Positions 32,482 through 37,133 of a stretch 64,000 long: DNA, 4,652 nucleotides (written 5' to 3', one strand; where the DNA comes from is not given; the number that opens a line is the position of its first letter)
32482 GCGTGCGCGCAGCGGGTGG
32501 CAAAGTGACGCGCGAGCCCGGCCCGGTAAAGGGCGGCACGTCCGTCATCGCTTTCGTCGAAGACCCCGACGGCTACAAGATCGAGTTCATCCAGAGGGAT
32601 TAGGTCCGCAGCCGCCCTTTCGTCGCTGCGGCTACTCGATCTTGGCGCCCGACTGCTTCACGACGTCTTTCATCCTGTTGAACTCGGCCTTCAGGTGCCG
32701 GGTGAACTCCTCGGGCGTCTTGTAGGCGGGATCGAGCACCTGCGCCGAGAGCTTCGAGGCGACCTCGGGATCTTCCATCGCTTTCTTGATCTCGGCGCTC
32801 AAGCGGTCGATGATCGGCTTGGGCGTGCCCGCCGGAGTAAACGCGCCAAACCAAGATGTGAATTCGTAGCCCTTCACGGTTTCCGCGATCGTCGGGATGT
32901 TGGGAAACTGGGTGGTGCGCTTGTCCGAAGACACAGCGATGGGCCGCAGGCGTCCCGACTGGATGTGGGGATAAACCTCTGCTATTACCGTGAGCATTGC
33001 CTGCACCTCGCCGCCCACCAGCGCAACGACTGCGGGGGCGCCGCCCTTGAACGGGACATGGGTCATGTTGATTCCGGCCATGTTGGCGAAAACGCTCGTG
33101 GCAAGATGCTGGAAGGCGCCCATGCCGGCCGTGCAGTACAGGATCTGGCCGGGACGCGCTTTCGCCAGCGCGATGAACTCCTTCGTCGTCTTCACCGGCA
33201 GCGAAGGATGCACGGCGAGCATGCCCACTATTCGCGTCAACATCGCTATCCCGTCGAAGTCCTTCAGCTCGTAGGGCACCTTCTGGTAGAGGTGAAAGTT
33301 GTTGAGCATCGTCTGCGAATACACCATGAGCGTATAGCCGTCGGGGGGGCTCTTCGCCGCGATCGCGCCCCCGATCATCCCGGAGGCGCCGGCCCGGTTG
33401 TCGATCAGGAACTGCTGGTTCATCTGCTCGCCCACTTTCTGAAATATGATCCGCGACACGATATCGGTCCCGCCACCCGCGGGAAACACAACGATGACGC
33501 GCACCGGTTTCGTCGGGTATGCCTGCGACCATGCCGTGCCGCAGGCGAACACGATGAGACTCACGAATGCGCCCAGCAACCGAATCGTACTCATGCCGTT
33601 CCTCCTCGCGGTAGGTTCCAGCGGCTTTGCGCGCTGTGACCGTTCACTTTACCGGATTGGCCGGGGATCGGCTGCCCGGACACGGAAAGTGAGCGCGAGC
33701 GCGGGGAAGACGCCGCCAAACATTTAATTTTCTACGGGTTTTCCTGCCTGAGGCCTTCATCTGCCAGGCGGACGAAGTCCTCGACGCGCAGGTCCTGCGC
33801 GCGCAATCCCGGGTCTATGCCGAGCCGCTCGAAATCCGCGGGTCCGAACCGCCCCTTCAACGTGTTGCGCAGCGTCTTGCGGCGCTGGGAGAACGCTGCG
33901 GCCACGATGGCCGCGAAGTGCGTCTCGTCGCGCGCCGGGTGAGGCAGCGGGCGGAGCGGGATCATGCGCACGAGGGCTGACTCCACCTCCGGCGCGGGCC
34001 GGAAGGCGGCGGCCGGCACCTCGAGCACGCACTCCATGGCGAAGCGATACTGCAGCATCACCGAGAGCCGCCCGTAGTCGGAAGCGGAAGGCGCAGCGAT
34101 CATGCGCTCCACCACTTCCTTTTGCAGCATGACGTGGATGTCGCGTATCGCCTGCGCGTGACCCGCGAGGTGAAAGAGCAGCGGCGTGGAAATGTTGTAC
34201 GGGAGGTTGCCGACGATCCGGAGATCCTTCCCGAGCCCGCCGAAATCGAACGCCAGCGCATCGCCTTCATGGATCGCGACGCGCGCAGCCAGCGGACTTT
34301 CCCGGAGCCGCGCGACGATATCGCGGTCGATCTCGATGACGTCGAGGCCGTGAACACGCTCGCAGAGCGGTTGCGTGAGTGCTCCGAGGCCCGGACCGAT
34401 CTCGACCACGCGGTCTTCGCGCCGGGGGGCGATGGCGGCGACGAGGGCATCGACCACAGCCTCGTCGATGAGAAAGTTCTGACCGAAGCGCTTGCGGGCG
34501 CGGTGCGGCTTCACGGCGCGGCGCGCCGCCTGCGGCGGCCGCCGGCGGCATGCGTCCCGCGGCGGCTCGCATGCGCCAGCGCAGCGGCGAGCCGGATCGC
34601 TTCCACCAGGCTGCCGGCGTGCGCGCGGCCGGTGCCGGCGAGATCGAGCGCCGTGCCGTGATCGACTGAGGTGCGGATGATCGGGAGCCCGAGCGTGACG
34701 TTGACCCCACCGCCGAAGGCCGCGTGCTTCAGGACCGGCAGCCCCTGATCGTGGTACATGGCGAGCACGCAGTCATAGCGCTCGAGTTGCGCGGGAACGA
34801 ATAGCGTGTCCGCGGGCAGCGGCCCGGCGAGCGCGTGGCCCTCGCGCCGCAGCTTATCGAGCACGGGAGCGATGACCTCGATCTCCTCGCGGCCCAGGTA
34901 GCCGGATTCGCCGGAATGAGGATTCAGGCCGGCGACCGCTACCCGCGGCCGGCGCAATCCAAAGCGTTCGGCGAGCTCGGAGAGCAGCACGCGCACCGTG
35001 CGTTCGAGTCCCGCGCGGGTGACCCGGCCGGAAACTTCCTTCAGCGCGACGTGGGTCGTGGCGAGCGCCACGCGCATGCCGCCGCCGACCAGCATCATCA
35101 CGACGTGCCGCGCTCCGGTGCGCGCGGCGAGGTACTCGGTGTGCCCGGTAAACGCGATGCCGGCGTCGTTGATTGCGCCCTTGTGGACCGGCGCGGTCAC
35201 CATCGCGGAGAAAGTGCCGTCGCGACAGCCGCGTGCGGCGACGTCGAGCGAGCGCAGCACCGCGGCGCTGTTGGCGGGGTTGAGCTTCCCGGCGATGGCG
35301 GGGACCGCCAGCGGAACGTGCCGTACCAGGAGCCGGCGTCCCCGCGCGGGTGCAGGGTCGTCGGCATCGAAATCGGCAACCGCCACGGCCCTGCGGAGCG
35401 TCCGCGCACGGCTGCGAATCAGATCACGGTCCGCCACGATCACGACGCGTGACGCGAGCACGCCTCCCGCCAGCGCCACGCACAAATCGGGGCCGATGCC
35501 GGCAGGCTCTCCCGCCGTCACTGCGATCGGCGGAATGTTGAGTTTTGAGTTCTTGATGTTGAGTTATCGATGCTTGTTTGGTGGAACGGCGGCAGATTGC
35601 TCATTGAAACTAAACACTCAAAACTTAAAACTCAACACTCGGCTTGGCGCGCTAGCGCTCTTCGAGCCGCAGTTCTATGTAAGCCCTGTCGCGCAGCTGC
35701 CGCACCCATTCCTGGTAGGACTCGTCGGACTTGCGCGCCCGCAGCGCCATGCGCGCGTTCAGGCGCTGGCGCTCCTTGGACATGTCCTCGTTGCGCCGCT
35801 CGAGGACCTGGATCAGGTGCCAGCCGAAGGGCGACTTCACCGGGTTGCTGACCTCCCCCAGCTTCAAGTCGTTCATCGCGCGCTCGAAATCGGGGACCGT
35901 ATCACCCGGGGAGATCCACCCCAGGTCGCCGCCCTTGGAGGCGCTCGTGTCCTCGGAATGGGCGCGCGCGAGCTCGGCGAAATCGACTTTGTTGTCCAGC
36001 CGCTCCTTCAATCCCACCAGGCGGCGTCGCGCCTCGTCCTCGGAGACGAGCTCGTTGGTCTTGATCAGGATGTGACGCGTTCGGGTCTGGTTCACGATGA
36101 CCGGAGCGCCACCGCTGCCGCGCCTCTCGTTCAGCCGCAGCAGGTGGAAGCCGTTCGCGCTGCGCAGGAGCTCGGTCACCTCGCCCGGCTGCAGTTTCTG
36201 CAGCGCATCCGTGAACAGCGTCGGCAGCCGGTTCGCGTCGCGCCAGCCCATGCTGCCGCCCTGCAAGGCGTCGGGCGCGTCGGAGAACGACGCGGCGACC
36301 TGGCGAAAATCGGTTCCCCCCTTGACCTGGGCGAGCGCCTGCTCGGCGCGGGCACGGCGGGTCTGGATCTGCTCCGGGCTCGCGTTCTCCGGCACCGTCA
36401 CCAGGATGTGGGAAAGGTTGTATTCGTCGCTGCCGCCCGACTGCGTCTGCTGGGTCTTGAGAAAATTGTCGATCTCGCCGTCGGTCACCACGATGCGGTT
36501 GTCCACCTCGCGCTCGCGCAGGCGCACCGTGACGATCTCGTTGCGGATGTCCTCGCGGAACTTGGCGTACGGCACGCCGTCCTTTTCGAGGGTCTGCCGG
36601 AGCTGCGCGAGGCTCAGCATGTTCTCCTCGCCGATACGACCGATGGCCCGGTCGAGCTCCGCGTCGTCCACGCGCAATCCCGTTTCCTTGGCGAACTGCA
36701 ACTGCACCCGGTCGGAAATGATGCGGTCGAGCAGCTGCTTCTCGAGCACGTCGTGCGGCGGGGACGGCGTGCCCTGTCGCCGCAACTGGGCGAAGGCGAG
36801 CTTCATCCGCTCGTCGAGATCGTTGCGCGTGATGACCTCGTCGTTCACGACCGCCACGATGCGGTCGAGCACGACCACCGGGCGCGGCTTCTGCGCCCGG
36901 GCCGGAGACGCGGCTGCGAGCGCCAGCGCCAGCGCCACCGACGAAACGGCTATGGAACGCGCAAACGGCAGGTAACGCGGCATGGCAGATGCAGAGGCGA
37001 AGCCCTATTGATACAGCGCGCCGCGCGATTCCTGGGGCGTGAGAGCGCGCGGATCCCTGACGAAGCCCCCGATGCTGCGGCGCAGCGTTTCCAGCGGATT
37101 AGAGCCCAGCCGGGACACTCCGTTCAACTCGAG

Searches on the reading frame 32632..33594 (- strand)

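Call 84: search_protein_families(library=pfam, proteins=[window:32632-33594:-], max_evalue=0.00001)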
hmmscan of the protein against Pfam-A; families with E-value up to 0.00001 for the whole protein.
window:32632-33594:- (320 aa): 1 family
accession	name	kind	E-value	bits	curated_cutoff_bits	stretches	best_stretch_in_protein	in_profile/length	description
PF03401.19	TctC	-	3.9e-66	223.8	27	1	47-316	2-273/274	Tripartite tricarboxylate transporter family receptor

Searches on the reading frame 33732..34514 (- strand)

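Call 84: search_protein_families(library=pfam, proteins=[window:33732-34514:-], max_evalue=0.00001)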
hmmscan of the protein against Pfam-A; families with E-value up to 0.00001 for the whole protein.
window:33732-34514:- (260 aa): 1 family
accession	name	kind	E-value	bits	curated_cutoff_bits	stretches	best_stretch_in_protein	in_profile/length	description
PF00398.26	RrnaAD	-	4e-66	223.3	24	1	4-252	2-259/263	Ribosomal RNA adenine dimethylase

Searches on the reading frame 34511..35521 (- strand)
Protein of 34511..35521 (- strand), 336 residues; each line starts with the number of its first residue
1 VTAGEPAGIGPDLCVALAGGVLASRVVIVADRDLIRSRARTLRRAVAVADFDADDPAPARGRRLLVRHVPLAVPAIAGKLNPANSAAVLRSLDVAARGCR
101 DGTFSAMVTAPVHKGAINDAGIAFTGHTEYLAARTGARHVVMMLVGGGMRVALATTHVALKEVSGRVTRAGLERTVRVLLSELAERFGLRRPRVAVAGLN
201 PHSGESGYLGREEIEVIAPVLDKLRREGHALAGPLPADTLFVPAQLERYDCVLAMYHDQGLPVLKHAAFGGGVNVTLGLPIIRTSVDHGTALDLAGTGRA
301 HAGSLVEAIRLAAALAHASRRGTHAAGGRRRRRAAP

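Call 84: search_protein_families(library=pfam, proteins=[window:34511-35521:-], max_evalue=0.00001)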
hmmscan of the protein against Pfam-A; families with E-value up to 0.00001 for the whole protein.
window:34511-35521:- (336 aa): 1 family
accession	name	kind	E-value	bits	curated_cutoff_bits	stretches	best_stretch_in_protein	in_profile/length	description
PF04166.17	PdxA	-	1.6e-107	359.6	27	1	25-312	4-286/286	Pyridoxal phosphate biosynthetic protein PdxA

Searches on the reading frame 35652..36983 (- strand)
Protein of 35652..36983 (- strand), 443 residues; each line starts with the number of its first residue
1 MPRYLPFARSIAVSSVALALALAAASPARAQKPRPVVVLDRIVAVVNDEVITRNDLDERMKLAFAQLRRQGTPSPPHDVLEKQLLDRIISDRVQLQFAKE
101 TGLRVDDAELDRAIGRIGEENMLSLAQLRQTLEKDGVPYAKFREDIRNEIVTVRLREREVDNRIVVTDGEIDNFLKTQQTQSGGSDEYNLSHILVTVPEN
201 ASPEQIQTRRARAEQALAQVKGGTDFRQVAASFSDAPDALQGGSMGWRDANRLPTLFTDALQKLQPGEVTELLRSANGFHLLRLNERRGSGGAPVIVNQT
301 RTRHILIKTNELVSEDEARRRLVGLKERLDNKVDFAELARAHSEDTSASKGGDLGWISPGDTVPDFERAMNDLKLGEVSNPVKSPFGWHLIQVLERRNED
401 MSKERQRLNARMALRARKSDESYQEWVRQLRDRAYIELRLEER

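Call 84: search_protein_families(library=pfam, proteins=[window:35652-36983:-], max_evalue=0.00001)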
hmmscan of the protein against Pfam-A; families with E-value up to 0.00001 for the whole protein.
window:35652-36983:- (443 aa): 6 families
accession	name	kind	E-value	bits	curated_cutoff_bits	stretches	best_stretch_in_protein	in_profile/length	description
PF00639.27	Rotamase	-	5.6e-48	162.3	21.7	2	304-393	1-95/97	PPIC-type PPIASE domain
PF13616.12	Rotamase_3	-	4.5e-46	156.6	22.5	2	298-396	14-115/116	PPIC-type PPIASE domain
PF09312.16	SurA_N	-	6.3e-43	146.1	30.8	1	39-156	1-118/118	SurA N-terminal domain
PF13145.12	Rotamase_2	-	4.2e-19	70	27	2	188-290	10-111/121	PPIC-type PPIASE domain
PF13624.11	SurA_N_3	-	5.5e-16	59.3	27.2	1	16-154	21-160/162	SurA-like N-terminal domain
PF13623.11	SurA_N_2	-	1.5e-10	41.5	28.5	1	41-116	41-121/145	SurA-like N-terminal domain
